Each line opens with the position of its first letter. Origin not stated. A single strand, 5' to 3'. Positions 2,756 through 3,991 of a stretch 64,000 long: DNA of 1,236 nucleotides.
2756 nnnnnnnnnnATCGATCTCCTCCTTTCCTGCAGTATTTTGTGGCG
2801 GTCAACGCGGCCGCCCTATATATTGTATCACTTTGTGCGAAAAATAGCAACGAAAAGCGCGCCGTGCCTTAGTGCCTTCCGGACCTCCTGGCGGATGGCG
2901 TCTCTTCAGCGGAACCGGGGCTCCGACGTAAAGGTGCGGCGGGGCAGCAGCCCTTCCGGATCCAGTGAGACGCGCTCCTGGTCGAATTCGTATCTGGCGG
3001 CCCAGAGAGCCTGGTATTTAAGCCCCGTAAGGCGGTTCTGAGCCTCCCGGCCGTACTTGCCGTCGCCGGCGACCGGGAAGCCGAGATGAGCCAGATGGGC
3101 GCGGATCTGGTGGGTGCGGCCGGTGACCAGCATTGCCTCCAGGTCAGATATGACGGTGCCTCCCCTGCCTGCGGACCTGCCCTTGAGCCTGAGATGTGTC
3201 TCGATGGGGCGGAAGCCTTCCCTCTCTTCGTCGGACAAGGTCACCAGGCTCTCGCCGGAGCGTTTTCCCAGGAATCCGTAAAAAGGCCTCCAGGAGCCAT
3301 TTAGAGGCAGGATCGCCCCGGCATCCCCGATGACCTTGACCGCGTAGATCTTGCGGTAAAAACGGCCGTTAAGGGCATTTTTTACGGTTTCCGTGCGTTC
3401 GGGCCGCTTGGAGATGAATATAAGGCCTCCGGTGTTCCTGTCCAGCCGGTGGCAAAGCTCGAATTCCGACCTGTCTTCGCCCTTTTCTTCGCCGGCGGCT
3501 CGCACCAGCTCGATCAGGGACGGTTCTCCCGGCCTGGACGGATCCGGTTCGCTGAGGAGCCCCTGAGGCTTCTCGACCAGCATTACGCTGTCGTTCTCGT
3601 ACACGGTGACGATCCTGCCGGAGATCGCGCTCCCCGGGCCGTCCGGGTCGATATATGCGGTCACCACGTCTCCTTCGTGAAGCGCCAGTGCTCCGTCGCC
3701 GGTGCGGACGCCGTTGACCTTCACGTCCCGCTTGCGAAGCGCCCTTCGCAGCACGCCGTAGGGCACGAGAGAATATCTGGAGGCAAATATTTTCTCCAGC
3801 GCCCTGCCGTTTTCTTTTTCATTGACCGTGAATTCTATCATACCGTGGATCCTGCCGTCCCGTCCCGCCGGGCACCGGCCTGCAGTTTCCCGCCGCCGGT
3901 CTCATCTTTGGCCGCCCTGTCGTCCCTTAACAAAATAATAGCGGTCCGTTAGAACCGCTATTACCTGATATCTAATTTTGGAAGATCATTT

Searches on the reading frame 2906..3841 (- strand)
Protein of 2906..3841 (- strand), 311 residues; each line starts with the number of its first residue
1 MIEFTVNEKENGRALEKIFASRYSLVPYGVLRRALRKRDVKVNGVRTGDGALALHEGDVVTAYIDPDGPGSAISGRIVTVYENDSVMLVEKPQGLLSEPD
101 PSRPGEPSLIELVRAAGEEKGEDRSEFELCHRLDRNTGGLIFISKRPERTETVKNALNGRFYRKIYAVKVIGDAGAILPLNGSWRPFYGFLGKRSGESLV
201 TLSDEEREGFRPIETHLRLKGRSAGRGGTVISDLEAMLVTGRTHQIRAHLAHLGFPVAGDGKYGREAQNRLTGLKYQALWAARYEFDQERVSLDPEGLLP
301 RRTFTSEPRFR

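Call 68: find_encoding_contigs(protein=window:2906-3841:-, flank=10000, max_places=1)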
Protein window:2906-3841:- (311 aa): 7 contigs read that carry it; 1 place shown.
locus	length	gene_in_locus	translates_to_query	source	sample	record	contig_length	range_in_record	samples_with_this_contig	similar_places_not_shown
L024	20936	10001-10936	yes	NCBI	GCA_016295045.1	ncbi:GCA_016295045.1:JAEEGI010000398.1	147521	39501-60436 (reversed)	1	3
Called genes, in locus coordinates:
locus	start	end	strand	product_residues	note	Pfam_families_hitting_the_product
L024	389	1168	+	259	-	-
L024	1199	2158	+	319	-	PF01256:Carb_kinase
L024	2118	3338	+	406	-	PF01168:Ala_racemase_N, PF00842:Ala_racemase_C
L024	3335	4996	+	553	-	PF03629:SASA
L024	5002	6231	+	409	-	PF01704:UDPGP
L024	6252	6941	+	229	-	-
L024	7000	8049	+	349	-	PF02603:Hpr_kinase_N, PF07475:Hpr_kinase_C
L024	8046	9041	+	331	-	PF01565:FAD_binding_4, PF02873:MurB_C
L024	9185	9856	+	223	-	-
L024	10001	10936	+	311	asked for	PF00849:PseudoU_synth_2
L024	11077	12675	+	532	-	PF01936:NYN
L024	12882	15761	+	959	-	PF02739:5_3_exonuc_N, PF01367:5_3_exonuc, PF22619:DNA_polI_exo1 (weak), PF00476:DNA_pol_A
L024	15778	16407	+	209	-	PF01121:CoaE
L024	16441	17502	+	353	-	PF04616:Glyco_hydro_43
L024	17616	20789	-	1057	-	PF25596:CPSase_L_D1, PF02786:CPSase_L_D2, PF02787:CPSase_L_D3, PF25596:CPSase_L_D1, PF02655:ATP-grasp_3, PF02786:CPSase_L_D2, PF07478:Dala_Dala_lig_C, PF02142:MGS, +5 more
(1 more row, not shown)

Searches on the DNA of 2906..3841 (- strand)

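Call 71: search_rna_families(sources=[L024, L025, L023], threshold=gathering)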
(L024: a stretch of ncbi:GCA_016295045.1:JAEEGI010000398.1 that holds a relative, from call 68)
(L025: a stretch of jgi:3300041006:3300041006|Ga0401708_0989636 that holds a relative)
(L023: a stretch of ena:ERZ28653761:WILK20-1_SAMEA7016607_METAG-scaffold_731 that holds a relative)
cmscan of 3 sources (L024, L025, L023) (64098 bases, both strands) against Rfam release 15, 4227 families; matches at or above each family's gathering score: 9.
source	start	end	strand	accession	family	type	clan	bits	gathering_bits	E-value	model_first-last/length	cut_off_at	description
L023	6812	6887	-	RF01706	Gut-1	Gene; sRNA;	-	75.5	50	2.6e-13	1-77/77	no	Gut-1 RNA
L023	9695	9770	-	RF01706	Gut-1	Gene; sRNA;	-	75.2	50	3e-13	1-77/77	no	Gut-1 RNA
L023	9098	9174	+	RF01706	Gut-1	Gene; sRNA;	-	65.7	50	7.4e-11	1-77/77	no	Gut-1 RNA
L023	17863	17938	-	RF01706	Gut-1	Gene; sRNA;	-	63.1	50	3.4e-10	1-77/77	no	Gut-1 RNA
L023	16529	16607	+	RF01706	Gut-1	Gene; sRNA;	-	62.3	50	5.5e-10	1-77/77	no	Gut-1 RNA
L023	9184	9284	+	RF01706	Gut-1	Gene; sRNA;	-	60.6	50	1.5e-09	1-77/77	no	Gut-1 RNA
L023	16778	16853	+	RF01706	Gut-1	Gene; sRNA;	-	60.5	50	1.6e-09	1-77/77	no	Gut-1 RNA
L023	6700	6800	-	RF01706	Gut-1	Gene; sRNA;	-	59.8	50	2.4e-09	1-77/77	no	Gut-1 RNA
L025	15225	15313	-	RF00005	tRNA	Gene; tRNA;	CL00001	59.2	29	2.9e-10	1-71/71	no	tRNA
